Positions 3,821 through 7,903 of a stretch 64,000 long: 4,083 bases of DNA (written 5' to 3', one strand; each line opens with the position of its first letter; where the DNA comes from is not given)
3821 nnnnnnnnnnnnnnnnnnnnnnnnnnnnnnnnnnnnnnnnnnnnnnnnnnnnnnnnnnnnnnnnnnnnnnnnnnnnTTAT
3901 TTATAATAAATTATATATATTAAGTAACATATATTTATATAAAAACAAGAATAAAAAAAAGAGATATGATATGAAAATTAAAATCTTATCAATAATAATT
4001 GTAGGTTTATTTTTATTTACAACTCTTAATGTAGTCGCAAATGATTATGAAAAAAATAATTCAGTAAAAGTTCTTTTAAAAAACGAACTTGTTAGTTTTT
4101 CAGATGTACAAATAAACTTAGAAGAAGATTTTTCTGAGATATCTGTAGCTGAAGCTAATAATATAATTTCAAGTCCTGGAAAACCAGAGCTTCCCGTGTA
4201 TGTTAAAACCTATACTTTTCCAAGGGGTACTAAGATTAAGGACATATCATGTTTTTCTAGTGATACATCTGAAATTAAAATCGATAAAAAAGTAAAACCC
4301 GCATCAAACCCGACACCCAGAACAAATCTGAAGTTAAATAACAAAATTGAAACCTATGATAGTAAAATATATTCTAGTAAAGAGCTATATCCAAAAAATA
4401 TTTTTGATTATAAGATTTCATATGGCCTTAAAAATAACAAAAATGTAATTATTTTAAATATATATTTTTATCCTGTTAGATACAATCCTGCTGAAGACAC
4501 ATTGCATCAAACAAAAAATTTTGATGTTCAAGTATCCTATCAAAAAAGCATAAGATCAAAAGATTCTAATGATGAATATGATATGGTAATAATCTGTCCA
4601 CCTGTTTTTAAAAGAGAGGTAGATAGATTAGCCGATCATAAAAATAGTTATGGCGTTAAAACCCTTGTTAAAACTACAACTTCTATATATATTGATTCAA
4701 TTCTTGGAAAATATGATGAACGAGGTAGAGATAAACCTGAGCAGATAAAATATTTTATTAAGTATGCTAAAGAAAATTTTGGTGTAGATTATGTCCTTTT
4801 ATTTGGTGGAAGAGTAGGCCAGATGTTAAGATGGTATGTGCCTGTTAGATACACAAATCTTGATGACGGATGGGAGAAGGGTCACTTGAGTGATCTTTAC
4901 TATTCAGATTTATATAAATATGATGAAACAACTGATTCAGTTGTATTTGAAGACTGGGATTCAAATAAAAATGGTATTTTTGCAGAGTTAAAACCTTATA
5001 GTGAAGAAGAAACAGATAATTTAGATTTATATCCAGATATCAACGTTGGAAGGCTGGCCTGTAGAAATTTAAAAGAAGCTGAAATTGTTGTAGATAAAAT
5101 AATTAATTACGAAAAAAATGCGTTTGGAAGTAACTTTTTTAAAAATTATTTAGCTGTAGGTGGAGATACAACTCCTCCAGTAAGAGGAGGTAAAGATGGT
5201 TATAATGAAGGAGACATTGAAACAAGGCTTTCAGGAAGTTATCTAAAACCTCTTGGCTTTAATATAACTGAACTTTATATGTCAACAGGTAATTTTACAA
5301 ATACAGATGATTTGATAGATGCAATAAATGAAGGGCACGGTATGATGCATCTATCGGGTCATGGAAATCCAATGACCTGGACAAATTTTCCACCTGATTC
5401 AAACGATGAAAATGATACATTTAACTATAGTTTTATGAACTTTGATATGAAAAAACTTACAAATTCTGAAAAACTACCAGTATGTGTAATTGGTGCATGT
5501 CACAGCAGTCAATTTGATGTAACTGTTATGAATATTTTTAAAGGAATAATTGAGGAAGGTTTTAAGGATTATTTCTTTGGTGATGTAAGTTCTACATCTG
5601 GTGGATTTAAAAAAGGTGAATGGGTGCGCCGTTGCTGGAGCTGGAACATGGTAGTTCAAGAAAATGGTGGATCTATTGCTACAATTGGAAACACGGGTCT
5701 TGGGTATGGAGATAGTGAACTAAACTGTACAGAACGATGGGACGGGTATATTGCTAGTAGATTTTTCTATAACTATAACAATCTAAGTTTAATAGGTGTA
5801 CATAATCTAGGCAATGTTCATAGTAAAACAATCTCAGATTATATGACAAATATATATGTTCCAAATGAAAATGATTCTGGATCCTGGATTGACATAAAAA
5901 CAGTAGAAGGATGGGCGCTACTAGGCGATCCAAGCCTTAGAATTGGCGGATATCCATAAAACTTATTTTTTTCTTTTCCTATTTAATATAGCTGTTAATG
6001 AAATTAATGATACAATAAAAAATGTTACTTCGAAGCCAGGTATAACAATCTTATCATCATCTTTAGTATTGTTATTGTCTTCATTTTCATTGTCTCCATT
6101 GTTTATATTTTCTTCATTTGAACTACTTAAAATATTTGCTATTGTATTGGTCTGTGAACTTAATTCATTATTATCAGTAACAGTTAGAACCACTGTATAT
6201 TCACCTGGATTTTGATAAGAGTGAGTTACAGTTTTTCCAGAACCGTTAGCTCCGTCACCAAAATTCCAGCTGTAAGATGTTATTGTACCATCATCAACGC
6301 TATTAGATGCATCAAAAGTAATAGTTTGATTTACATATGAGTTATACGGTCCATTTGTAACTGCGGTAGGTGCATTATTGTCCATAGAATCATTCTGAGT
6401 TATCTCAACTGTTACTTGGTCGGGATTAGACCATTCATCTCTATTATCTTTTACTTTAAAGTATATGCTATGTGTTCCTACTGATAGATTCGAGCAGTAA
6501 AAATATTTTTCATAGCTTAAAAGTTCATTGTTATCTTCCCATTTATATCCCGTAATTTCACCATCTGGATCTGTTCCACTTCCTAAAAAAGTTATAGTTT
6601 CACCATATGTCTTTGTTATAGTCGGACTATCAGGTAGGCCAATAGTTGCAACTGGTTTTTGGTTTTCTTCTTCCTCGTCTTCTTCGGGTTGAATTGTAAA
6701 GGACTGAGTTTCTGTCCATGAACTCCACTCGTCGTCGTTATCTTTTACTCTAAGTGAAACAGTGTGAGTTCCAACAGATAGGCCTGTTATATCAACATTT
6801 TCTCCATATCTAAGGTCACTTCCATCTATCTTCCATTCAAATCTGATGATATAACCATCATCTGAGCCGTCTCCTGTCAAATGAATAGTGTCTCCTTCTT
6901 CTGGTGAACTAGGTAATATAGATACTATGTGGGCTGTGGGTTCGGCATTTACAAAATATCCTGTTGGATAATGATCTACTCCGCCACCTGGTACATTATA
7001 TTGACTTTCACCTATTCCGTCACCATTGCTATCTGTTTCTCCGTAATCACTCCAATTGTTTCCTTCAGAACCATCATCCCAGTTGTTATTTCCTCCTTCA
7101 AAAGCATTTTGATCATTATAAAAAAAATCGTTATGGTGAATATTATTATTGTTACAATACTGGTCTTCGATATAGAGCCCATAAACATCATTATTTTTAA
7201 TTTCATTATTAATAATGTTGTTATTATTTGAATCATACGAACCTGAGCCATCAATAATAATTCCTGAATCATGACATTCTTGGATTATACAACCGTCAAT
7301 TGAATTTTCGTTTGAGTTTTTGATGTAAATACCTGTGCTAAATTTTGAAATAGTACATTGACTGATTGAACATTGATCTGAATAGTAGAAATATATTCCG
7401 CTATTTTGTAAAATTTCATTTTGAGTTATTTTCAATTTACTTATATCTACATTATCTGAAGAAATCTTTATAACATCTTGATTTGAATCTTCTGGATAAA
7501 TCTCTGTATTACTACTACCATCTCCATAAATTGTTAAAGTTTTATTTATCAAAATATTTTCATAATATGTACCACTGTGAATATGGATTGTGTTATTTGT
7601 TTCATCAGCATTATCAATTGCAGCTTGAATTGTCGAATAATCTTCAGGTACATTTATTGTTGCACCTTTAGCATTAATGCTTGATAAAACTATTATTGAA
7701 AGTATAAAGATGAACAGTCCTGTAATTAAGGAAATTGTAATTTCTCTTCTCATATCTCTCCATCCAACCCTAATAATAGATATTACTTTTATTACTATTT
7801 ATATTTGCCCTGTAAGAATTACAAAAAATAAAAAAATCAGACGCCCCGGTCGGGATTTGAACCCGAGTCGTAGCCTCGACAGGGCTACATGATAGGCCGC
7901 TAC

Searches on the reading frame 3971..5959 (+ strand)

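Call 40: search_protein_families(library=pfam, proteins=[window:3971-5959:+], max_evalue=0.00001)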
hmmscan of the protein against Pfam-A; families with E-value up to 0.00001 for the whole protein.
window:3971-5959:+ (662 aa): 2 families
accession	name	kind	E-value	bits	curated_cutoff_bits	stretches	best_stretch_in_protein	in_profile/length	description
PF01364.23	Peptidase_C25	-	4.6e-57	194.4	23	1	205-657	1-373/374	Peptidase family C25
PF08126.16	Propeptide_C25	-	1.9e-11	43.9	22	1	31-198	21-180/205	Propeptide_C25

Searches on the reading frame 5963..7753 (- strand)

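Call 40: search_protein_families(library=pfam, proteins=[window:5963-7753:-], max_evalue=0.00001)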
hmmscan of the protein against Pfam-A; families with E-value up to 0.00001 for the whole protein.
window:5963-7753:- (596 aa): 5 families
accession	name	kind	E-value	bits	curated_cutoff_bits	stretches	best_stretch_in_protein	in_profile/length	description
PF18911.6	PKD_4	-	6.6e-31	106.6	27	1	459-538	1-81/85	PKD domain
PF00801.26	PKD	-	3.8e-23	81.7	23.5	1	474-538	13-78/80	PKD domain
PF22352.2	K319L-like_PKD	-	6.5e-13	48.9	27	0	475-537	11-80/84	K319L-like, PKD domain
PF13229.12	Beta_helix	-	2.4e-12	47.2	25.9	1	99-224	8-124/158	Right handed beta helix region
PF05048.19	NosD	-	8.3e-08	32.4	23.6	1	64-237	30-210/212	Periplasmic copper-binding protein (NosD)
